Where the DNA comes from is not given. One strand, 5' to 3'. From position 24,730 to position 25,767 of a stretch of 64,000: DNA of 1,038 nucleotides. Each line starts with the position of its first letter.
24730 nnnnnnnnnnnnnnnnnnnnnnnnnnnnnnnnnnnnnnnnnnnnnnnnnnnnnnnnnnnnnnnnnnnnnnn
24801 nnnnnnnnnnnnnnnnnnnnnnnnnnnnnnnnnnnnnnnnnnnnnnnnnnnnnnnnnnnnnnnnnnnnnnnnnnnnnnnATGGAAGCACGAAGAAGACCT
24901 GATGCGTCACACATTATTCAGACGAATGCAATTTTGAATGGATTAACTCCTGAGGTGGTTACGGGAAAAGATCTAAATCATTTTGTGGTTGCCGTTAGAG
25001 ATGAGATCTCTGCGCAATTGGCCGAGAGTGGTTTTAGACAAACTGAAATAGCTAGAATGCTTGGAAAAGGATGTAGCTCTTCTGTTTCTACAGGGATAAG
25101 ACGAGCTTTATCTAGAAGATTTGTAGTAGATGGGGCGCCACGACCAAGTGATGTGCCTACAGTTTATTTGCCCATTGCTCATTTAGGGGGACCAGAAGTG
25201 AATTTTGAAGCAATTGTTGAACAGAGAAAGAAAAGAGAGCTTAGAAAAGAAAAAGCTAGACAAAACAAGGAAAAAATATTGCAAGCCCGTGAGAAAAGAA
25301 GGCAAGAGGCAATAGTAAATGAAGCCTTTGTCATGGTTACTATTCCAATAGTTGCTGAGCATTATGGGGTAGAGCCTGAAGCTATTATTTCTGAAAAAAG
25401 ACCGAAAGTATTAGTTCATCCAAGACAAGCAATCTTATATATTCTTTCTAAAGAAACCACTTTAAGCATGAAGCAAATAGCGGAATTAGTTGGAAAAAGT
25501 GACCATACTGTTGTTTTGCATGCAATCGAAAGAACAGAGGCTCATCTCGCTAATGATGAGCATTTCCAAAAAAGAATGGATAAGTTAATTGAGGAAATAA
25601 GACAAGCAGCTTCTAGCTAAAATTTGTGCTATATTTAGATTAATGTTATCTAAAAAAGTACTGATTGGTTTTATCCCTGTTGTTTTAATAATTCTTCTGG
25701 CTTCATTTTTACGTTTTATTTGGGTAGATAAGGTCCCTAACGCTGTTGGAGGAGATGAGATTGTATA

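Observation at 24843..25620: Leaderless DnaA domain-IV-only protein abutting the 5S rRNA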

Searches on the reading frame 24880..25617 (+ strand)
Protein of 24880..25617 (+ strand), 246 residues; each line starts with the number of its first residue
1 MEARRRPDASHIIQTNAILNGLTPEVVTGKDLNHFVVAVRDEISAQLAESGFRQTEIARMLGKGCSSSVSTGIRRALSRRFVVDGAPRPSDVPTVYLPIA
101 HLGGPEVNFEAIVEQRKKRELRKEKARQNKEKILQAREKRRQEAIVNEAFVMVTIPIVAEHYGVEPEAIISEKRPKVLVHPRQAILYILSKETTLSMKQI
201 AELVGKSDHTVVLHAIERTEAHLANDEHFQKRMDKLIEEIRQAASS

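Call 4: search_protein_families(library=pfam, proteins=[window:24880-25617:+], max_evalue=1)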
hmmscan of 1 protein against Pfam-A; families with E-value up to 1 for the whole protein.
window:24880-25617:+ (246 aa): 11 families
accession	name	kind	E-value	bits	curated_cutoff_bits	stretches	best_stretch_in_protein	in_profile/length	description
PF08299.17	Bac_DnaA_C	-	6.9e-18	64.9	31.5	1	156-218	6-68/69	Bacterial dnaA protein helix-turn-helix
PF13384.12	HTH_23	-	0.00033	20.8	24.6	0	195-212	18-35/50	Homeodomain-like domain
PF08281.18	Sigma70_r4_2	-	0.00088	19.3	25.7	1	181-211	13-43/54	Sigma-70, region 4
PF16708.10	LppA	-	0.0026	18.2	26.4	1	4-95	5-95/153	Lipoprotein confined to pathogenic Mycobacterium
PF13412.12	HTH_24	-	0.0082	16.1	21.9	1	183-208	6-31/48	Winged helix-turn-helix DNA-binding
PF13404.12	HTH_AsnC-type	-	0.0088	16.3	27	1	184-211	7-34/42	AsnC-type helix-turn-helix domain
PF13542.12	HTH_Tnp_ISL3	-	0.011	15.6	27.4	1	189-211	23-43/51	Helix-turn-helix domain of transposase family ISL3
PF02954.25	HTH_8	-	0.018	15.2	22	1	41-62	8-29/42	Bacterial regulatory protein, Fis family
PF07704.17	PSK_trans_fac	-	0.075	14.4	28.3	1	186-242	3-61/82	Rv0623-like transcription factor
PF06056.18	Terminase_5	-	0.12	12.7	20.3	0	51-63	13-25/58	Putative ATPase subunit of terminase (gpP-like)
PF08220.18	HTH_DeoR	-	0.17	12.1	21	1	183-211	3-31/57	DeoR-like helix-turn-helix domain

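Call 5: search_protein_families(library=ncbifam, proteins=[window:24880-25617:+], max_evalue=1)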
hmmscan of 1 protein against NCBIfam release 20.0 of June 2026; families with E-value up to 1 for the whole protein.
window:24880-25617:+ (246 aa): 8 families
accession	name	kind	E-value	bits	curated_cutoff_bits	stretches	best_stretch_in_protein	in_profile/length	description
TIGR00362.1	DnaA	equivalog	2.6e-17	63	343.9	1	147-240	344-437/437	chromosomal replication initiator protein DnaA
NF001154.0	PRK00149.3-3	equivalog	1.8e-14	53.5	410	1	131-242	353-460/462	chromosomal replication initiator protein DnaA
NF009087.0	PRK12422.1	equivalog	4.3e-08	32.8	657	1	154-239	357-442/455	chromosomal replication initiator protein DnaA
NF004688.0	PRK06030.1-3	equivalog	0.0025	17.9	136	1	155-245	27-116/123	hypothetical protein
NF005385.0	PRK06930.1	subfamily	0.011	15.5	136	1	181-225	117-160/170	positive control sigma-like factor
NF049968.1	QhpR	equivalog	0.048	12.8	250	0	19-62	170-213/284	AraC-like transcriptional regulator QhpR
NF053755.1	MsvR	equivalog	0.096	12.4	220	0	182-215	15-47/236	transcriptional factor MsvR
TIGR02367.1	PylS_Cterm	equivalog_domain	0.1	11.9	178.15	1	113-165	8-59/242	pyrrolysine--tRNA(Pyl) ligase large subunit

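Call 10: find_homologous_proteins(query=window:24880-25617:+)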
Query window:24880-25617:+ (246 aa): 4 proteins with E <= 0.001 among 840 candidates.
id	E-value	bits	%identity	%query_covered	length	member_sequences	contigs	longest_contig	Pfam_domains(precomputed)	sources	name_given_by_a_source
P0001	1.3e-151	520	100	100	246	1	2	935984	PF08299.18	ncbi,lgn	-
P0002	3.1e-65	238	54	100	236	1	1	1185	PF13384.13,PF13936.13,PF08299.18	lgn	-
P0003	3.4e-65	238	54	100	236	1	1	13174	PF13384.13,PF13936.13,PF08299.18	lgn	-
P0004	2.1e-64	235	51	100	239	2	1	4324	PF13384.13,PF13936.13,PF08299.18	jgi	-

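Call 12: find_encoding_contigs(protein=P0001, flank=10000, max_places=4)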
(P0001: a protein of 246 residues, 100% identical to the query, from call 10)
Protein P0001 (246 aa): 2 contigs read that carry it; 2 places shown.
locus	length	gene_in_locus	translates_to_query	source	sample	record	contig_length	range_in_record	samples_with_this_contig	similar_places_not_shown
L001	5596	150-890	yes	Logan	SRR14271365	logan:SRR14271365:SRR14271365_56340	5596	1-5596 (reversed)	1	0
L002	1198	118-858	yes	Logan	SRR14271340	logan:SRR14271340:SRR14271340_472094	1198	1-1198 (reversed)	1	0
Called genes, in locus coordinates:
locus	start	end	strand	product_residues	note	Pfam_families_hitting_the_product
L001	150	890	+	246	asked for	PF08299:Bac_DnaA_C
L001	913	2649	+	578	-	PF13231:PMT_2 (weak)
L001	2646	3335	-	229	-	PF13489:Methyltransf_23 (weak), PF13649:Methyltransf_25, PF08241:Methyltransf_11, PF08242:Methyltransf_12 (weak)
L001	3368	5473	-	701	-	PF11028:TMEM260_N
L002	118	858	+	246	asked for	PF08299:Bac_DnaA_C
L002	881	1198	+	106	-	?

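Call 15: find_encoding_contigs(protein=P0003, flank=10000, max_places=4)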
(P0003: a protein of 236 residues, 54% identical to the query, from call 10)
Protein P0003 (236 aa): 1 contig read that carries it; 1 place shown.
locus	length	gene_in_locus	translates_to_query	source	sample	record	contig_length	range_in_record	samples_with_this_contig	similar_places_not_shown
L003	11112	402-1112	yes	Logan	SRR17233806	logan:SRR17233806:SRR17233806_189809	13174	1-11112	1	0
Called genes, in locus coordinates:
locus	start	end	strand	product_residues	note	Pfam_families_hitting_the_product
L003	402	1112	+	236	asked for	PF08299:Bac_DnaA_C, PF13384:HTH_23 (faint), PF13936:HTH_38 (faint), PF08299:Bac_DnaA_C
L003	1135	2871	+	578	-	PF13231:PMT_2 (weak)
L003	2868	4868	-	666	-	PF13231:PMT_2 (weak)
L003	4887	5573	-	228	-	PF02353:CMAS (weak), PF13489:Methyltransf_23 (weak), PF13847:Methyltransf_31 (weak), PF08241:Methyltransf_11, PF08242:Methyltransf_12, PF13649:Methyltransf_25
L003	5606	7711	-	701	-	PF11028:TMEM260_N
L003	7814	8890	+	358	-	PF23459:S1_RRP5 (faint), PF00575:S1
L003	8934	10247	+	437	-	PF18073:Zn_ribbon_LapB, PF13481:AAA_25, PF03796:DnaB_C (weak), PF06745:ATPase, PF23442:DUF7125 (weak), PF25199:nSTAND_NTPase5 (weak)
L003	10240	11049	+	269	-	PF01850:PIN (weak), PF01938:TRAM (weak)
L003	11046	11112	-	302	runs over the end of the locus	-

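Call 16: find_encoding_contigs(protein=P0004, flank=10000, max_places=4)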
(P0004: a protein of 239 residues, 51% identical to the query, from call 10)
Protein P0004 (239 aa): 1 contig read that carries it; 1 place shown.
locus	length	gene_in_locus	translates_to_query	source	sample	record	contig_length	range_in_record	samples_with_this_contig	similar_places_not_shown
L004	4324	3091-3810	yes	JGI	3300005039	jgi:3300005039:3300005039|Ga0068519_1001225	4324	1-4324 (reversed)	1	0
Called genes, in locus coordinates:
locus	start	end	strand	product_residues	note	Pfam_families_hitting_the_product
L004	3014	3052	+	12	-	-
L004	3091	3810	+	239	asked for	PF08299:Bac_DnaA_C, PF13384:HTH_23 (faint), PF13936:HTH_38 (faint), PF08299:Bac_DnaA_C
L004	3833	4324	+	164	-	?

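Call 17: search_protein_families(library=pfam, proteins=[P0002, P0003, P0004], max_evalue=1)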
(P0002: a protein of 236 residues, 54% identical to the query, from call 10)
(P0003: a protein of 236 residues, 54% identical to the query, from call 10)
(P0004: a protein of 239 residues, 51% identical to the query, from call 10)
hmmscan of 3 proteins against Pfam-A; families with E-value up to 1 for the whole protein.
P0002 (236 aa): 6 families
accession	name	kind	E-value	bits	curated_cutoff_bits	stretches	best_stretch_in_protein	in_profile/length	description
PF08299.17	Bac_DnaA_C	-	5e-27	94.2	31.5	2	147-209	7-69/69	Bacterial dnaA protein helix-turn-helix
PF13936.12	HTH_38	-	3.9e-07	30.1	27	1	45-76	13-43/44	Helix-turn-helix domain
PF13384.12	HTH_23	-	7e-06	26.1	24.6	1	39-76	5-40/50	Homeodomain-like domain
PF08281.18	Sigma70_r4_2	-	0.0014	18.7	25.7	1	50-79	24-52/54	Sigma-70, region 4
PF13404.12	HTH_AsnC-type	-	0.057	13.7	27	1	175-201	8-34/42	AsnC-type helix-turn-helix domain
PF00589.27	Phage_integrase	-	0.069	13.4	27.1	1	40-72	132-164/172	Phage integrase family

P0003 (236 aa): 6 families
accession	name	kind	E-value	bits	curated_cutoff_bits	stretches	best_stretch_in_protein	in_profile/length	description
PF08299.17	Bac_DnaA_C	-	5.2e-28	97.3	31.5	2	147-209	7-69/69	Bacterial dnaA protein helix-turn-helix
PF13936.12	HTH_38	-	4.1e-07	30.1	27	1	45-76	13-43/44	Helix-turn-helix domain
PF13384.12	HTH_23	-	1.7e-05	24.9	24.6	2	39-76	5-40/50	Homeodomain-like domain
PF08281.18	Sigma70_r4_2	-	0.00088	19.3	25.7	0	171-201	13-43/54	Sigma-70, region 4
PF13542.12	HTH_Tnp_ISL3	-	0.045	13.7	27.4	0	180-201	24-43/51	Helix-turn-helix domain of transposase family ISL3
PF12833.13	HTH_18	-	0.093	13.5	33.6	0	30-78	21-70/80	Helix-turn-helix domain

P0004 (239 aa): 8 families
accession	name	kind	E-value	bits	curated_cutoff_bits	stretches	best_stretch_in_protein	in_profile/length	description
PF08299.17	Bac_DnaA_C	-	3.3e-28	98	31.5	2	150-212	7-69/69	Bacterial dnaA protein helix-turn-helix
PF13936.12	HTH_38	-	3.2e-08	33.6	27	2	45-76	13-43/44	Helix-turn-helix domain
PF13384.12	HTH_23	-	1.8e-06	28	24.6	2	39-76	5-40/50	Homeodomain-like domain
PF08281.18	Sigma70_r4_2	-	7.1e-05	22.8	25.7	2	174-204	13-43/54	Sigma-70, region 4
PF13404.12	HTH_AsnC-type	-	0.029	14.6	27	1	178-204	8-34/42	AsnC-type helix-turn-helix domain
PF09677.15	TrbI_Ftype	-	0.057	14.3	27.4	1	110-153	47-89/106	Type-F conjugative transfer system protein (TrbI_Ftype)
PF00589.27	Phage_integrase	-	0.099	12.8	27.1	1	39-72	131-164/172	Phage integrase family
PF16602.10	USP19_linker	-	0.1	13.6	30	1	103-175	32-99/121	Linker region of USP19 deubiquitinase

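Call 19: search_protein_representatives(alignment_id=A1)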
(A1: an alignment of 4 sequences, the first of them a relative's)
Query: 4 sequences, 237 profile positions. Proteins with E-value up to 0.001 (for the whole library): 7672; up to 1e-10: 84; up to 1e-30: 4. The best 150 are listed.
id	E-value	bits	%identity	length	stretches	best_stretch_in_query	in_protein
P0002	2.7e-139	478.7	-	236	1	1-237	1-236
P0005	9.4e-78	277.3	-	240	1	1-236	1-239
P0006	4.9e-48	180.0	-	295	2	65-232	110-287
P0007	2.1e-34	135.4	-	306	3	118-231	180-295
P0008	4.0e-29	118.1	-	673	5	48-219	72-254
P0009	1.7e-27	112.8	-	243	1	10-232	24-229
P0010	8.6e-26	107.2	-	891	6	120-227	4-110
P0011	5.3e-25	104.6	-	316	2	101-233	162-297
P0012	9.3e-25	103.8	-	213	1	106-234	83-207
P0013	1.8e-22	96.4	-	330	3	109-236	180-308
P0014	5.2e-22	94.8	-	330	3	117-232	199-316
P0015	1.0e-19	87.3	-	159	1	110-234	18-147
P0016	3.2e-15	72.6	-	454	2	53-232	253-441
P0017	4.4e-15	72.1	-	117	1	141-231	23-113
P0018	9.5e-15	71.0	-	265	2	135-231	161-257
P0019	1.6e-14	70.3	-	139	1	146-231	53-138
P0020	3.5e-14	69.2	-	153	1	132-217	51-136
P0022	4.4e-14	68.9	-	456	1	145-231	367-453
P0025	1.3e-13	67.3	-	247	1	143-228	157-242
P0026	1.3e-13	67.3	-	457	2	113-232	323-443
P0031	6.1e-13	65.1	-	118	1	145-231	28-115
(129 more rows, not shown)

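Call 21: find_related_loci(query=A1, collection=genome_contigs, flank=6000)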
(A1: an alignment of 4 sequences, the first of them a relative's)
Query A1 (246 aa) in genome_contigs; peptide patterns used: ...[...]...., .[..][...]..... (x = any residue, [..] = any of these).
517 stretches matched a pattern, but none encodes a relative of the query by tblastn (E <= 1e-3).

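Call 22: list_cluster_members(proteins=[P0001, P0005, P0006, P0007, P0009, P0011, P0013, P0014])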
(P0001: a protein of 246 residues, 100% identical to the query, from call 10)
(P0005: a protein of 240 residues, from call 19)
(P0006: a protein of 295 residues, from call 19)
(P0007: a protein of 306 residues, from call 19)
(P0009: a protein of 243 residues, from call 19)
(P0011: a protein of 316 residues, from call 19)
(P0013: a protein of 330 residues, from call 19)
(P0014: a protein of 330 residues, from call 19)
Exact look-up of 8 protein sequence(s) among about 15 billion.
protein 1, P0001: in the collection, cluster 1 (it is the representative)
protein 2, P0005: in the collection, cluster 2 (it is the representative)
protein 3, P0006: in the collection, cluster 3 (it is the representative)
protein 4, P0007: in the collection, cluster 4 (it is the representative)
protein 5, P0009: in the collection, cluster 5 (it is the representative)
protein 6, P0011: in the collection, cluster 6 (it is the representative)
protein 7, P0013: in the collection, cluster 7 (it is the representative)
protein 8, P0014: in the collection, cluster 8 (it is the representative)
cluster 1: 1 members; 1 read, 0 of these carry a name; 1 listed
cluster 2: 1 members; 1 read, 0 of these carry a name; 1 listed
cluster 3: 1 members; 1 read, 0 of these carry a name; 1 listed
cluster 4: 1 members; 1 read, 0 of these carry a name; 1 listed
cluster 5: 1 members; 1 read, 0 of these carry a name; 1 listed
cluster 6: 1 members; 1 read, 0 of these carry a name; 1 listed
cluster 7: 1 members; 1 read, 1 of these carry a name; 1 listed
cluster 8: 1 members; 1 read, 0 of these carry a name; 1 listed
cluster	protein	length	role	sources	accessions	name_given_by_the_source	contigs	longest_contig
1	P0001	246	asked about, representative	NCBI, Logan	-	-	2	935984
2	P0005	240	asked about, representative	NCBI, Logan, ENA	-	-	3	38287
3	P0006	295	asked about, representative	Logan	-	-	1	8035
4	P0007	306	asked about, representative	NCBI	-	-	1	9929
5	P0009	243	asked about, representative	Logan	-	-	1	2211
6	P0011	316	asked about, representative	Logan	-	-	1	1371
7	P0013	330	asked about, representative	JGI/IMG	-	chromosomal replication initiation ATPase DnaA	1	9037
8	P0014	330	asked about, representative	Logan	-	-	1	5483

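Call 23: find_encoding_contigs(protein=P0005, flank=10000, max_places=3)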
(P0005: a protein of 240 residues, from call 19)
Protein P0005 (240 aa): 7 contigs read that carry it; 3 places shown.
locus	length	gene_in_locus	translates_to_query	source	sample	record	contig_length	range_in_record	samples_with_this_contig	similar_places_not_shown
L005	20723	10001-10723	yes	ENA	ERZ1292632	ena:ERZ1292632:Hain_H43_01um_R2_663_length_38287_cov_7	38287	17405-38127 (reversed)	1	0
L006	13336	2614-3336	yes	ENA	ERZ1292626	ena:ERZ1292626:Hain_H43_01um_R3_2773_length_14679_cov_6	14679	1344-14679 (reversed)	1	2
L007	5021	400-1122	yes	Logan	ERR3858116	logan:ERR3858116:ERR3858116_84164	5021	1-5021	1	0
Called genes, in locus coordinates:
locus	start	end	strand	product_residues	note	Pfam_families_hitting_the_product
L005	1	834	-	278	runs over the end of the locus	PF13098:Thioredoxin_2 (weak), PF13462:Thioredoxin_4, PF01323:DSBA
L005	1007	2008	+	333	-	PF00389:2-Hacid_dh, PF02826:2-Hacid_dh_C, PF03446:NAD_binding_2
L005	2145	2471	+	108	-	PF00085:Thioredoxin, PF13098:Thioredoxin_2 (weak), PF13905:Thioredoxin_8 (faint)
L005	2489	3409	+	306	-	PF00890:FAD_binding_2 (weak), PF01266:DAO (faint), PF01946:Thi4 (weak), PF03486:HI0933_like (faint), PF07992:Pyr_redox_2, PF12831:FAD_oxidored (weak), PF13738:Pyr_redox_3, PF00070:Pyr_redox, +1 more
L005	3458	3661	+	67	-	-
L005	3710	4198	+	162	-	PF10648:Gmad2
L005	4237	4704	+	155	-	PF03073:TspO_MBR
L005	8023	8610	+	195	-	PF03161:LAGLIDADG_2, PF14528:LAGLIDADG_3 (faint)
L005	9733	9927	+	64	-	-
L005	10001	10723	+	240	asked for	PF08299:Bac_DnaA_C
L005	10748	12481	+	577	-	PF13231:PMT_2 (weak)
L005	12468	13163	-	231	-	PF13489:Methyltransf_23 (weak), PF13649:Methyltransf_25, PF13847:Methyltransf_31 (weak), PF08241:Methyltransf_11, PF08242:Methyltransf_12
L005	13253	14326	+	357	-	PF23459:S1_RRP5 (faint), PF00575:S1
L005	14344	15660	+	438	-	PF18073:Zn_ribbon_LapB, PF13481:AAA_25, PF03796:DnaB_C (weak), PF06745:ATPase, PF23442:DUF7125 (weak), PF13401:AAA_22 (faint), PF13541:ChlI (weak)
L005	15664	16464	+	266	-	PF01938:TRAM (faint)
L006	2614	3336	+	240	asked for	PF08299:Bac_DnaA_C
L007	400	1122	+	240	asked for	PF08299:Bac_DnaA_C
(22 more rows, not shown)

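Call 24: find_encoding_contigs(protein=P0007, flank=10000, max_places=3)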
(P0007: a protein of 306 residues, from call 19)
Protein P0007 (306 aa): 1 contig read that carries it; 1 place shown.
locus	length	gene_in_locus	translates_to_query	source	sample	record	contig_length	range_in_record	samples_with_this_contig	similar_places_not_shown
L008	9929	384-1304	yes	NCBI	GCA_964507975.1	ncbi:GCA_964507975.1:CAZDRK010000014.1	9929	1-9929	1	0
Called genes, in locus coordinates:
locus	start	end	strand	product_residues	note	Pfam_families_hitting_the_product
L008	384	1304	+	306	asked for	PF08299:Bac_DnaA_C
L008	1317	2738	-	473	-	-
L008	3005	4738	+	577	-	PF13231:PMT_2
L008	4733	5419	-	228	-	PF13489:Methyltransf_23 (weak), PF08241:Methyltransf_11, PF08242:Methyltransf_12, PF13649:Methyltransf_25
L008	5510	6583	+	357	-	PF23459:S1_RRP5 (faint), PF24685:OB_RRP5_4th (faint), PF00575:S1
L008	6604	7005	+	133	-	-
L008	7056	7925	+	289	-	PF13541:ChlI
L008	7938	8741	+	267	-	PF01938:TRAM (weak)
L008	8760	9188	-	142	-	PF13650:Asp_protease_2 (weak)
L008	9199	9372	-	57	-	-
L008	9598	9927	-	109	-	?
